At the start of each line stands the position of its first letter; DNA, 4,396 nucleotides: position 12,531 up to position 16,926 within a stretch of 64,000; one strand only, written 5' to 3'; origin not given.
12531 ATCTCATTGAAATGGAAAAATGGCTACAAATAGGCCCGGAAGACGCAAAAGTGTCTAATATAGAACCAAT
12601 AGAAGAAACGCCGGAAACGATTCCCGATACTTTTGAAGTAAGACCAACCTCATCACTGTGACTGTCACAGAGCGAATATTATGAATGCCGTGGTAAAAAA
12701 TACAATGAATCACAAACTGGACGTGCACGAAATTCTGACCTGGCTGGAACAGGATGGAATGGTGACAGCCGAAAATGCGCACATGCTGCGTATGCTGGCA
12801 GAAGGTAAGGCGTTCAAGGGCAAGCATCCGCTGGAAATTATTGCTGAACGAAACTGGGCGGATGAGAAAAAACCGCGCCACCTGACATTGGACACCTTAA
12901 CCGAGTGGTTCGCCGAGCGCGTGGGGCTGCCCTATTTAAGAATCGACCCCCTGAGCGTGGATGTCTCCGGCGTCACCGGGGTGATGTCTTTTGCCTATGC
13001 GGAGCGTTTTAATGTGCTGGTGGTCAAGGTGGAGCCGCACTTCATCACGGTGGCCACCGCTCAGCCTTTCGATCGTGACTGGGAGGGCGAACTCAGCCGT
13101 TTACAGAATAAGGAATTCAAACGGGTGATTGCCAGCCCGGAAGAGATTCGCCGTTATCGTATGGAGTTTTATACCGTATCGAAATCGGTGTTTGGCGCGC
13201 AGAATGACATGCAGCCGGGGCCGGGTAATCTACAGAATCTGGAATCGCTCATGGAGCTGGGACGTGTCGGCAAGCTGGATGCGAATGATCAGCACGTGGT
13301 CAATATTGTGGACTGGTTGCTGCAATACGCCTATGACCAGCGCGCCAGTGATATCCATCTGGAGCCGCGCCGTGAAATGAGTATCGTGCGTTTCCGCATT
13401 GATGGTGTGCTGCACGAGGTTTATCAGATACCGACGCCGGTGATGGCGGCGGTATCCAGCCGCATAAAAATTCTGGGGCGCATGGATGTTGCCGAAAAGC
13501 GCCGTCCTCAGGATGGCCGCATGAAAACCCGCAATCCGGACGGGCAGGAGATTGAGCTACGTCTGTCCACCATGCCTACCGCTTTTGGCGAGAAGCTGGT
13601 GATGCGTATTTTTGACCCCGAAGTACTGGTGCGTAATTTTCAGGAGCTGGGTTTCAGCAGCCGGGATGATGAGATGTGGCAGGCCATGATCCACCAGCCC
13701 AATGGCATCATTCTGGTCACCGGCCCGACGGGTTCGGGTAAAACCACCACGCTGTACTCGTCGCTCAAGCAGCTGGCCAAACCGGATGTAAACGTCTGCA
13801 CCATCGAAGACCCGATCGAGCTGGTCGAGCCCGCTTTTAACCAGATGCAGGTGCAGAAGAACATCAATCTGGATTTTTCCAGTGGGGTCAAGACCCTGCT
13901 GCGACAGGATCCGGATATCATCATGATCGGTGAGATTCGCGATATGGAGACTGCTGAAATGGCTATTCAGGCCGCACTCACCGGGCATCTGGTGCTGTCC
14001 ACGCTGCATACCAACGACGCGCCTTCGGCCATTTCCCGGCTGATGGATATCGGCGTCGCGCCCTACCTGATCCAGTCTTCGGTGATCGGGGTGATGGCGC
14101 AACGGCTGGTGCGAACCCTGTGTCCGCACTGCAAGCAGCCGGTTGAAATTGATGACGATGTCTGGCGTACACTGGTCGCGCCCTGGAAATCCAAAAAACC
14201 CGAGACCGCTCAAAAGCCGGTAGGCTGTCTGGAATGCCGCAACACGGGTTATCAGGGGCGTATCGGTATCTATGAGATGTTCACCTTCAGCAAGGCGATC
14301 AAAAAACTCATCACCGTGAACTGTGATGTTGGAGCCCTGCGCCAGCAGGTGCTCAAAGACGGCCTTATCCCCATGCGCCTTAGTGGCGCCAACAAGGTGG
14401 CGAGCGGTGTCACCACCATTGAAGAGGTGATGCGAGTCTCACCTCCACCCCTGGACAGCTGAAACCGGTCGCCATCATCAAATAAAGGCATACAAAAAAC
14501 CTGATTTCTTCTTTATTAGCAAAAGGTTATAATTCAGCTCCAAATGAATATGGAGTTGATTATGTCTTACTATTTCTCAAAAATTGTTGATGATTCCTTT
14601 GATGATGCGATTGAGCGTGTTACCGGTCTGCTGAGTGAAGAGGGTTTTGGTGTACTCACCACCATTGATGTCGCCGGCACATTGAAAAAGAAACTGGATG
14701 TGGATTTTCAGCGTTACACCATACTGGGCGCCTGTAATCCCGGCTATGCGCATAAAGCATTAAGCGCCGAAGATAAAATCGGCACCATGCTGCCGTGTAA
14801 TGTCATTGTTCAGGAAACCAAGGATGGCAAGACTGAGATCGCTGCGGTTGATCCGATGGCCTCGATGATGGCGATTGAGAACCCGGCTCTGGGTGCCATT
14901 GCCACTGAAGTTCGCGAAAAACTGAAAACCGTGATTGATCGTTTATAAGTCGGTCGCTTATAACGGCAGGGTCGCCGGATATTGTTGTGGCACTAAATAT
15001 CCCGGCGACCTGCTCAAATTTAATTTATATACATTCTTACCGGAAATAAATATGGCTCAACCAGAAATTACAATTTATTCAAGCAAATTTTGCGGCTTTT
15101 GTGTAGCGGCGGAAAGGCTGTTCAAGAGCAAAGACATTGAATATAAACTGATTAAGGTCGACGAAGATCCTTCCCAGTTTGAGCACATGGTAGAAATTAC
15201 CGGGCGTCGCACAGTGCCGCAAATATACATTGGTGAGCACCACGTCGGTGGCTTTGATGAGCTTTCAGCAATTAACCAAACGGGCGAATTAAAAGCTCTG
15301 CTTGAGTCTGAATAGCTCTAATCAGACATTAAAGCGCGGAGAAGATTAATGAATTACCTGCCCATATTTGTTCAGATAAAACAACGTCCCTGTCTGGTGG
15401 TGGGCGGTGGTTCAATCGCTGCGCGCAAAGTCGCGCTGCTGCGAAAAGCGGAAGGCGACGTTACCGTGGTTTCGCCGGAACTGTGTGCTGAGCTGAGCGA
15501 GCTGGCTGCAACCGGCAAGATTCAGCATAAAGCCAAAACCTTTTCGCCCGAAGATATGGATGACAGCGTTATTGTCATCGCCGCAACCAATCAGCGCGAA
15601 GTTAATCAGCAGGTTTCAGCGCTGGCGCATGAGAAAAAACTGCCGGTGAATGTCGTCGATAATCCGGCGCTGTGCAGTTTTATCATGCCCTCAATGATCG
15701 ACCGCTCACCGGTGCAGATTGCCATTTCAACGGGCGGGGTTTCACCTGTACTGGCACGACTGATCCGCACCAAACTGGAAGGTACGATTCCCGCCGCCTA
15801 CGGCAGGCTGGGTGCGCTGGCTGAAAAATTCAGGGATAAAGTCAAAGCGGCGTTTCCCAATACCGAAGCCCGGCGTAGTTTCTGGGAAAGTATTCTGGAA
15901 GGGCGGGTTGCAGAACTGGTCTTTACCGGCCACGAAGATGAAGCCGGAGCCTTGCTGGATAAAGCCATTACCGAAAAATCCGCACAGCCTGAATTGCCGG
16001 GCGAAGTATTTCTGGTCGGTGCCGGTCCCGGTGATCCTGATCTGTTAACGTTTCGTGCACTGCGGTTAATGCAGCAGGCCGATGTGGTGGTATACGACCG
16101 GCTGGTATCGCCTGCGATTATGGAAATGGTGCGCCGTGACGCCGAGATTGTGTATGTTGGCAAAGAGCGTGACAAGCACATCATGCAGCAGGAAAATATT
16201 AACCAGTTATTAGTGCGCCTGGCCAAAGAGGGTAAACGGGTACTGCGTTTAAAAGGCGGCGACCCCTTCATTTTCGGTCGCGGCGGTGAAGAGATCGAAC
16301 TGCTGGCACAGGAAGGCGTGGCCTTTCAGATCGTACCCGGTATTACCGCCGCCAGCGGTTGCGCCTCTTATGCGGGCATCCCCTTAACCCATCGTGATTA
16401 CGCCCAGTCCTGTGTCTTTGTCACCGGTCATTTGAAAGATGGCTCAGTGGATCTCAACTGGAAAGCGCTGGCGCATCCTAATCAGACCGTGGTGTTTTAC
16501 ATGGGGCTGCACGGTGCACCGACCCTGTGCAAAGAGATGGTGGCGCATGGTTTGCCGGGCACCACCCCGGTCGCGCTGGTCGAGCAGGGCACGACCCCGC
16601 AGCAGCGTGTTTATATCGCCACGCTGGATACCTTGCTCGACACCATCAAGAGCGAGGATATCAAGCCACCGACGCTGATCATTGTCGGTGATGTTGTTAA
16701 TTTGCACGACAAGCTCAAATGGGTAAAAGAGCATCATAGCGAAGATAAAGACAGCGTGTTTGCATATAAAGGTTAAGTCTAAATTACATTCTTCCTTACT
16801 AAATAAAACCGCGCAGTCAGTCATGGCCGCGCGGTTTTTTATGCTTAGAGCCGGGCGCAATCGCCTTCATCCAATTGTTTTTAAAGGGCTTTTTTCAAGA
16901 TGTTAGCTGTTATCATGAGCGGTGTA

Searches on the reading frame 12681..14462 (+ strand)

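Call 23: search_protein_families(library=pfam, proteins=[window:12681-14462:+], max_evalue=0.00001)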
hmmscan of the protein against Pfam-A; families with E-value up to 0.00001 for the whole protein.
window:12681-14462:+ (593 aa): 2 families
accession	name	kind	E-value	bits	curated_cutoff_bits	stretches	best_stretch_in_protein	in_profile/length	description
PF00437.27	T2SSE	-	1.3e-130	435.9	24.9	1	202-585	4-370/370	Type II/IV secretion system protein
PF05157.20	MshEN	-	1.1e-11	45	23.1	1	82-164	2-84/90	MshEN domain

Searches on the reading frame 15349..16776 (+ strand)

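Call 23: search_protein_families(library=pfam, proteins=[window:15349-16776:+], max_evalue=0.00001)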
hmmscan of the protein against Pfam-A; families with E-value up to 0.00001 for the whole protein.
window:15349-16776:+ (475 aa): 4 families
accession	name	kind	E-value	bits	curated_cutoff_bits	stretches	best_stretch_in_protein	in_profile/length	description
PF00590.25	TP_methylase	-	7.5e-56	189.9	27.8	1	220-429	2-211/212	Tetrapyrrole (Corrin/Porphyrin) Methylases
PF13241.12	NAD_binding_7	-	2.7e-31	108.7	22.1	1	6-115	1-104/104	Putative NAD(P)-binding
PF10414.14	CysG_dimeriser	-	1.8e-21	76.1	23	1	150-207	1-58/58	Sirohaem synthase dimerisation region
PF14824.11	Sirohm_synth_M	-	1.9e-09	37.3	25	1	119-144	1-26/28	Sirohaem biosynthesis protein central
